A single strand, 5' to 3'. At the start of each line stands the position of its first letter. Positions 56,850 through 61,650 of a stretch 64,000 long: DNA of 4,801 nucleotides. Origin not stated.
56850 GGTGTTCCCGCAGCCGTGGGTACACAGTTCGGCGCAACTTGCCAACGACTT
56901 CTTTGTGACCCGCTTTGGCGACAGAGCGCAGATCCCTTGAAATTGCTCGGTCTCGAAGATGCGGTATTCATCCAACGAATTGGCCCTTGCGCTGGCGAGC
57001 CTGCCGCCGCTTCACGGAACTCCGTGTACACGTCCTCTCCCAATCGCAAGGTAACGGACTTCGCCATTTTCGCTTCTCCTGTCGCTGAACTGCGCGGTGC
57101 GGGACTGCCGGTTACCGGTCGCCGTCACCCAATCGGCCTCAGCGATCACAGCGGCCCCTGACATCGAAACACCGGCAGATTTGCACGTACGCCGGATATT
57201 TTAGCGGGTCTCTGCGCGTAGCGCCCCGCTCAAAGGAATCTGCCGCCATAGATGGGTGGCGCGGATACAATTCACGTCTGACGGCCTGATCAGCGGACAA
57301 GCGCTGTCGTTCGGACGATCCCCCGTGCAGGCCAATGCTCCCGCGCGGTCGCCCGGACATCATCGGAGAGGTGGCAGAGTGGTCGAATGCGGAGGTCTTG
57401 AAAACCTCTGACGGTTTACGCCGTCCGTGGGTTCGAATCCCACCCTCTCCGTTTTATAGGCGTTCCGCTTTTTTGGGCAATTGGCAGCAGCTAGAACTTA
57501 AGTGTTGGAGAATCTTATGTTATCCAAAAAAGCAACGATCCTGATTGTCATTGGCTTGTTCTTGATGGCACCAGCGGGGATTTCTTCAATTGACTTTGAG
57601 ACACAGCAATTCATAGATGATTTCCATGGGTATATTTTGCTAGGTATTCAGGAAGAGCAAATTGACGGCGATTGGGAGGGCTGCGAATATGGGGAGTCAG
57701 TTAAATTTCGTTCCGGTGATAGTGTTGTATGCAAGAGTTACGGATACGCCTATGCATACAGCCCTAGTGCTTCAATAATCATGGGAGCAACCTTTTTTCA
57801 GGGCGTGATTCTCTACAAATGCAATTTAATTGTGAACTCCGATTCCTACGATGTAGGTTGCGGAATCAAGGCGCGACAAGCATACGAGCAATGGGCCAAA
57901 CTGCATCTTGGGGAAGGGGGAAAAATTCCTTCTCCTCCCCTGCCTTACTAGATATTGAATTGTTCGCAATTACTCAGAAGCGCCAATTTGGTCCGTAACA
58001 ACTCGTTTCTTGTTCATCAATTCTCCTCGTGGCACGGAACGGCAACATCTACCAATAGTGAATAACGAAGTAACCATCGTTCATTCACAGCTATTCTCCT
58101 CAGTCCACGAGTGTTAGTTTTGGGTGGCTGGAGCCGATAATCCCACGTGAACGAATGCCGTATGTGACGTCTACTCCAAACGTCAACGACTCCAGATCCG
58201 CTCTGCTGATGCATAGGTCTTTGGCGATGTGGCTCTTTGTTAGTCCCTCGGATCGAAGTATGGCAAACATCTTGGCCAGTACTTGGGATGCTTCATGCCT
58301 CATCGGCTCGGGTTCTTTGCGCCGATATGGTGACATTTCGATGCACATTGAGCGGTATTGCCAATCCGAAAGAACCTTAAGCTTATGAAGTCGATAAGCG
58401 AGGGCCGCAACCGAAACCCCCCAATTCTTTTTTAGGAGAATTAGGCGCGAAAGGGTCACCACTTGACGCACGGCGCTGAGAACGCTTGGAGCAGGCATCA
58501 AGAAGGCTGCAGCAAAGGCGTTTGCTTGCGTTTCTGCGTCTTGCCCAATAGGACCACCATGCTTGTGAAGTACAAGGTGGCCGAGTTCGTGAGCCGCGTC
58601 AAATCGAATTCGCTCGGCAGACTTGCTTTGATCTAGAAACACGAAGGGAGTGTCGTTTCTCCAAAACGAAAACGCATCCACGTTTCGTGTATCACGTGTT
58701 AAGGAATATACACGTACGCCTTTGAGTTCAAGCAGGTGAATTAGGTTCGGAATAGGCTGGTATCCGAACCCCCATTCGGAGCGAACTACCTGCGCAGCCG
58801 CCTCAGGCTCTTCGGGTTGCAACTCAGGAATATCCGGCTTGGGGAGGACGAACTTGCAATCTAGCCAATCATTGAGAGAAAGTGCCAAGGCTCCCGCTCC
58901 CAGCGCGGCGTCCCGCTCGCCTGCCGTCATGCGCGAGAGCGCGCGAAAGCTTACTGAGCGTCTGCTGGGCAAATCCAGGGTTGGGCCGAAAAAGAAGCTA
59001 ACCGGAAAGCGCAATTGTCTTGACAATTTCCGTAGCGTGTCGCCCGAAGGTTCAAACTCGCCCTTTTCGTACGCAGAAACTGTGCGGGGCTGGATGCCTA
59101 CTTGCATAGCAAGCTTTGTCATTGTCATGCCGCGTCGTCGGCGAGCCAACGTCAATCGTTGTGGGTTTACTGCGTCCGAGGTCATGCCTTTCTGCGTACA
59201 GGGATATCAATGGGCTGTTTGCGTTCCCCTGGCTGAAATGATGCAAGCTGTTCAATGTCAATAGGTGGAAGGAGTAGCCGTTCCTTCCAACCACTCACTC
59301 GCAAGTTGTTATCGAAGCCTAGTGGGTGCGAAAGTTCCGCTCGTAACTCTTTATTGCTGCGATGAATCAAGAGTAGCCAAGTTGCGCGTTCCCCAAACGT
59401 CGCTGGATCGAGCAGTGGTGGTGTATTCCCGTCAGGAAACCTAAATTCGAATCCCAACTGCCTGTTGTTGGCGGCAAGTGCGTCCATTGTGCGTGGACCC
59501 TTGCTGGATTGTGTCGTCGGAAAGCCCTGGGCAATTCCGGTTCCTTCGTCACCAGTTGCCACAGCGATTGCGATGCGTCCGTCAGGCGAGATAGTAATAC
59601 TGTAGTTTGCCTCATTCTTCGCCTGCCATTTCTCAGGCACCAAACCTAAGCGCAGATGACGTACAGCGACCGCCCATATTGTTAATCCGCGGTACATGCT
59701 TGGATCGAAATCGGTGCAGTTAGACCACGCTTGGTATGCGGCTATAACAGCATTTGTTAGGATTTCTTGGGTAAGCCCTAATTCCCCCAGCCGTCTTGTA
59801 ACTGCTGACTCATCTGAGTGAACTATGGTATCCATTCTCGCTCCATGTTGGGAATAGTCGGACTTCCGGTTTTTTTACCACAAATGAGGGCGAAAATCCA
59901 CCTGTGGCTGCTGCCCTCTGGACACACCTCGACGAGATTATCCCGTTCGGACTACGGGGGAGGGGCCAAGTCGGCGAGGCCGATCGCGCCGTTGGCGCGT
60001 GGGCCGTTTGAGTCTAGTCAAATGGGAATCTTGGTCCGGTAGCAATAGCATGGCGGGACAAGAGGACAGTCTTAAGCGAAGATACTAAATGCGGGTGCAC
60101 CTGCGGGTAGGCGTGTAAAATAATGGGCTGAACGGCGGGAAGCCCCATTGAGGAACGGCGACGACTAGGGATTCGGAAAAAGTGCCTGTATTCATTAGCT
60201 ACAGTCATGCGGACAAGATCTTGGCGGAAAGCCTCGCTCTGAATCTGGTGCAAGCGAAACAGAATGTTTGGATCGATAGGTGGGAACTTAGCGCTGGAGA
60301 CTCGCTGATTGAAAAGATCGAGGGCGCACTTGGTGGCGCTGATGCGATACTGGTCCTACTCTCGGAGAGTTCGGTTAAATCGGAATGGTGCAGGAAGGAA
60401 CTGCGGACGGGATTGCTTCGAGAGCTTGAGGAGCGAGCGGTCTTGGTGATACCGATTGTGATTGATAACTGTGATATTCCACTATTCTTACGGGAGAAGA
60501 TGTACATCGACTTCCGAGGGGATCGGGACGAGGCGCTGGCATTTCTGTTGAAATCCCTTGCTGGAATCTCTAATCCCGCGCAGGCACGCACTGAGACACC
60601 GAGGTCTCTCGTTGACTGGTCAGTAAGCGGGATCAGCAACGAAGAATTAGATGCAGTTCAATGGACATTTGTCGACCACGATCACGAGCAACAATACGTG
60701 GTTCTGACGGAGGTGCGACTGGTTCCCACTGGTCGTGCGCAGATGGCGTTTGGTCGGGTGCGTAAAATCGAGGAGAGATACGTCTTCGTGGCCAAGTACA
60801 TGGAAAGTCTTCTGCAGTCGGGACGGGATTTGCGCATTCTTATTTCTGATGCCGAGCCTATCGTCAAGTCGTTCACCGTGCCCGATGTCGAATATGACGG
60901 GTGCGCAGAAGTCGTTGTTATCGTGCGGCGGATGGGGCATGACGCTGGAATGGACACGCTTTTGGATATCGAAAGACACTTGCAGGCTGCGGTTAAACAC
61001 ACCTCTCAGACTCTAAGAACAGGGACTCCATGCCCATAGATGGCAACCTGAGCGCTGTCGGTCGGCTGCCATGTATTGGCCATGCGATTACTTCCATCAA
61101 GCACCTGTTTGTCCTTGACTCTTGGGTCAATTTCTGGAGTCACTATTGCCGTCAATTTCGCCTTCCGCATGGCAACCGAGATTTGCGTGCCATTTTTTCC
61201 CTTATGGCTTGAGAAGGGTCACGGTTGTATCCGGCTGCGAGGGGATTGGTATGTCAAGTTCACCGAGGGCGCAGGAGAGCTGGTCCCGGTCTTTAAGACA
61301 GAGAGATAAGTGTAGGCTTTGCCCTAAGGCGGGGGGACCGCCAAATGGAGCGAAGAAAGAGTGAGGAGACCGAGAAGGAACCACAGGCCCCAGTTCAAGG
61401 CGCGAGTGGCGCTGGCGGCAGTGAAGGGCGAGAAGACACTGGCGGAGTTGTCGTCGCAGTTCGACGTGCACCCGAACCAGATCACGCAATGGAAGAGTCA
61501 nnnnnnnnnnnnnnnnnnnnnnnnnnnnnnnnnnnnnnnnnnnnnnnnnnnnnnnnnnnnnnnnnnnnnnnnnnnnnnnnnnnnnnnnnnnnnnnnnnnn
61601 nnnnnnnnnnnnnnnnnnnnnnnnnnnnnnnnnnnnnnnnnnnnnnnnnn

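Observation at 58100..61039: Candidate defence module in the second island: TIR-domain protein divergent from an unknown 217-aa gene plus a fused HTH-ImmA/IrrE regulator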

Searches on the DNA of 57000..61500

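Call 42: search_rna_families(source=window, start=57000, end=61500, threshold=evalue, max_evalue=1)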
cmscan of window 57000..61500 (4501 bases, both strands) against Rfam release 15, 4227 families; matches with E-value up to 1: 4.
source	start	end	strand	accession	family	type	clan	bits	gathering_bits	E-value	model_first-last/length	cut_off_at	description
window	57365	57451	+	RF00005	tRNA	Gene; tRNA;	CL00001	61.1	29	6e-12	1-71/71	no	tRNA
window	57352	57513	+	RF02223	sX4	Gene; sRNA;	-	37.9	70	1.7e-05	1-167/167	no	Proteobacterial sRNA sX4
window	57400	57451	-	RF04351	Plastid-psbl-rps4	Cis-reg;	-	32.7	68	0.00039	1-53/53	no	Plastid-psbl-rps4 3UTR RNA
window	57894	57993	+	RF01689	AdoCbl-II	Cis-reg; riboswitch;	CL00101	21.6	36.5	0.16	1-81/81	no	AdoCbl-II (Cobalamin/B12) riboswitch aptamer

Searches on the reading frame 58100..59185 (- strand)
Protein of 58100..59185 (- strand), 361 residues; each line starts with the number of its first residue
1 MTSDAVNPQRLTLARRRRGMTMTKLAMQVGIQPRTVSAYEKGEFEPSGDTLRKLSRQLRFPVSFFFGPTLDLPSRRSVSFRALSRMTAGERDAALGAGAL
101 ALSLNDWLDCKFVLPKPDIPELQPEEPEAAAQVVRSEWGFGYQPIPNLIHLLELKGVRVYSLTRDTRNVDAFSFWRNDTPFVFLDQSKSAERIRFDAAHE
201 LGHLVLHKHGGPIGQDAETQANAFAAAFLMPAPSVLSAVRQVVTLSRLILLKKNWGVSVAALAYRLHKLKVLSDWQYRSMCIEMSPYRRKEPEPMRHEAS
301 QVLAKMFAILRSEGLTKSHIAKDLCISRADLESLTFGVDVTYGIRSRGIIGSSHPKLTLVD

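Call 4: search_protein_families(library=pfam, proteins=[window:58100-59185:-], max_evalue=0.1)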
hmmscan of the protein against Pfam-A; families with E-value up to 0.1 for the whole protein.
window:58100-59185:- (361 aa): 8 families
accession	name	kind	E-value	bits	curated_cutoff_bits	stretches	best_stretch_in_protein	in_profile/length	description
PF06114.19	Peptidase_M78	-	1.5e-21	76.9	22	1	155-267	4-123/123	IrrE N-terminal-like domain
PF01381.28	HTH_3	-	2.3e-12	47.2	23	1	14-63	4-53/55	Helix-turn-helix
PF12844.13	HTH_19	-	9e-08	32.4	30.2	1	9-58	2-51/64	Helix-turn-helix domain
PF13560.12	HTH_31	-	1.6e-06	28.7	27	1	10-61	5-57/64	Helix-turn-helix domain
PF13443.12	HTH_26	-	8.2e-06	26.4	22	1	16-58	7-50/63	Cro/C1-type HTH DNA-binding domain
PF13384.12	HTH_23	-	0.0017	18.5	24.6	0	10-37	7-35/50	Homeodomain-like domain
PF13413.12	HTH_25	-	0.0041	17.3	24.6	1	11-45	2-36/62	Helix-turn-helix domain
PF13693.12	HTH_35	-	0.093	13.2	25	0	16-38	12-34/75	Winged helix-turn-helix DNA-binding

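Call 5: search_protein_families(library=padloc, proteins=[window:58100-59185:-], max_evalue=0.1)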
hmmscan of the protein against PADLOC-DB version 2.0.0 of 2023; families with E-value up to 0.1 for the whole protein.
window:58100-59185:- (361 aa): 20 families
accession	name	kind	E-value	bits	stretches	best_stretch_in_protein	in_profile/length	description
PDLC03949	RmrA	-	2.4e-146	485.2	1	6-341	2-339/363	-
PDLC03946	RmrA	-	7.4e-121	401.2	1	7-341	3-341/357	-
PDLC03950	RmrA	-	9.1e-74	246.6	1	8-338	4-350/369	-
PDLC03955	RmrA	-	2.5e-71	238.9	1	4-331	18-353/371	-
PDLC03952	RmrA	-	1.7e-65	219.4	1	5-335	21-375/395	-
PDLC03947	RmrA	-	5.4e-65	217.7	1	3-335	8-361/383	-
PDLC03948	RmrA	-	1.2e-60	203.5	1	5-335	7-360/397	-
PDLC03944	RmrA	-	1.5e-60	203.3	1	3-309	3-327/384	-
PDLC03951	RmrA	-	1.3e-57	193.6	1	6-335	8-356/400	-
PDLC03954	RmrA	-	5.8e-51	171.6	1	6-298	10-323/380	-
PDLC03943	RmrA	-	4.7e-49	165.4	1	8-334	4-342/370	-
PDLC03956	RmrA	-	1.6e-45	153.8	1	5-335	7-358/399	-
PDLC03953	RmrA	-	4.7e-39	132.7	1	5-334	4-349/373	-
PDLC03945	RmrA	-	2.3e-36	123.8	1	9-296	5-320/394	-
PDLC04141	capP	-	1.1e-17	62.3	1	157-269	33-153/242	capP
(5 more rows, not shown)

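Call 6: search_protein_families(library=ncbifam, proteins=[window:58100-59185:-], max_evalue=0.1)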
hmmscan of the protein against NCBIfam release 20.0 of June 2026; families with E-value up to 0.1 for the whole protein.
window:58100-59185:- (361 aa): 13 families
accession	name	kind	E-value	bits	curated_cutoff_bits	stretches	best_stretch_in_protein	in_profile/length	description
NF052239.1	antitox_spr1629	equivalog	7.1e-36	124.1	335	1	10-298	6-322/377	spr1629 family repressor/antitoxin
NF041951.1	phage_RstR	subfamily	3e-08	33.9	80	1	9-92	5-90/108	RstR family transcriptional repressor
TIGR00270.2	TIGR00270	equivalog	3.3e-05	23.7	110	1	13-59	82-128/159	multiprotein bridging factor aMBF1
NF007271.0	PRK09726.1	equivalog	0.00022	21.2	79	1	10-51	16-57/88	type II toxin-antitoxin system antitoxin HipB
NF007257.0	PRK09706.1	subfamily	0.00044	20.1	101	1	9-60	8-59/135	transcriptional repressor DicA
NF003162.0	PRK04140.1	equivalog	0.00045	19.3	263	1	6-58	126-178/317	transcriptional regulator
NF007408.0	PRK09943.1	equivalog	0.0036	16.9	211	1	7-67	8-68/185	HTH-type transcriptional regulator PuuR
NF006015.0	PRK08154.1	subfamily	0.006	15.8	204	1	9-63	33-87/314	anaerobic benzoate catabolism transcriptional regulator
NF047948.1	male_kill_WMK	equivalog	0.0069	15.9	300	1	9-58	165-214/300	WO male-killing family protein Wmk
TIGR03830.1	CxxCG_CxxCG_HTH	subfamily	0.014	15.2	61.8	1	7-48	66-107/127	type II TA system antitoxin MqsA family protein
TIGR02612.1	mob_myst_A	hypoth_equivalog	0.035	14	122.6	0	15-45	34-64/150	mobile mystery protein A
NF046032.1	TransRegSlrRBacil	equivalog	0.053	13.6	250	0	12-61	7-57/149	HTH-type transcriptional regulator SlrR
TIGR03070.1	couple_hipB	subfamily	0.07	13.1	71.65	0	14-43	10-39/58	type II toxin-antitoxin system Y4mF family antitoxin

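Call 53: list_cluster_members(proteins=[P0001, P0121, window:58100-59185:-])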
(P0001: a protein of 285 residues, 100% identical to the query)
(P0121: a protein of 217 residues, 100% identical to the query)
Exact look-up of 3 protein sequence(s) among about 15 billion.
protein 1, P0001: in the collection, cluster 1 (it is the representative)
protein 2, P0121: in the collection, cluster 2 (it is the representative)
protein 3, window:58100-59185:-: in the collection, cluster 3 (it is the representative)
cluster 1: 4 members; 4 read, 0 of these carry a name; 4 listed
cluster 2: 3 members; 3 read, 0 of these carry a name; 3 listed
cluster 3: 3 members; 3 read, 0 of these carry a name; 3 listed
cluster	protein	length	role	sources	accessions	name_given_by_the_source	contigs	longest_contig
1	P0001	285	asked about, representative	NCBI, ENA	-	-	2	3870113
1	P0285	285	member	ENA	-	-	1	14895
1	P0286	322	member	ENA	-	-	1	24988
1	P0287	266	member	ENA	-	-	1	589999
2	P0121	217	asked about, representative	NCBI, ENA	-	-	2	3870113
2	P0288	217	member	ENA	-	-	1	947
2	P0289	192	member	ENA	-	-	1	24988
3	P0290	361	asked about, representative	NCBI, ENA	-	-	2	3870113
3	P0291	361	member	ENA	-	-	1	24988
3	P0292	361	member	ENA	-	-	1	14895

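Call 83: search_protein_families(library=phrogs, proteins=[window:58100-59182:-], max_evalue=0.01)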
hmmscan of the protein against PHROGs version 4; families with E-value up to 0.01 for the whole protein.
window:58100-59182:- (360 aa): 22 families
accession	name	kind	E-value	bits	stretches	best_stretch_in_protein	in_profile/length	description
phrog_2439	-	transcription regulation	1.9e-95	320.9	1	4-335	6-352/367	transcriptional regulator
phrog_8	-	transcription regulation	4.1e-11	43.9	1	9-70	165-221/346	transcriptional regulator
phrog_87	-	other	4.4e-11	44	1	146-237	42-136/227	metallo-protease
phrog_1914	-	unknown function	2.2e-09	38.3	1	161-271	61-180/222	-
phrog_2328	-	transcription regulation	1e-08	36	1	8-62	18-72/128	transcriptional repressor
phrog_1373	-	transcription regulation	8.9e-08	33.3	1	10-66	68-124/166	transcriptional regulator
phrog_5823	-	transcription regulation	1.1e-07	32.4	1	8-75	9-77/404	transcriptional regulator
phrog_3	-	transcription regulation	1.5e-07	32.5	1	7-67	90-151/430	transcriptional repressor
phrog_4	-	transcription regulation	2.6e-07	31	1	8-67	139-194/400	transcriptional repressor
phrog_7241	-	transcription regulation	4.7e-07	30.9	1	10-61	66-117/122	transcriptional regulator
phrog_2967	-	transcription regulation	3e-06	27.9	1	8-57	13-62/225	transcriptional regulator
phrog_2104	-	unknown function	5.2e-06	27.6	1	4-54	38-88/103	-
phrog_19315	-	unknown function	7.2e-05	23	1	164-269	64-180/348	-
phrog_147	-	transcription regulation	9.2e-05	23.8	1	8-60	7-60/100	transcriptional regulator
phrog_6831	-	transcription regulation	0.0004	21.3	0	7-54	7-55/68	transcriptional regulator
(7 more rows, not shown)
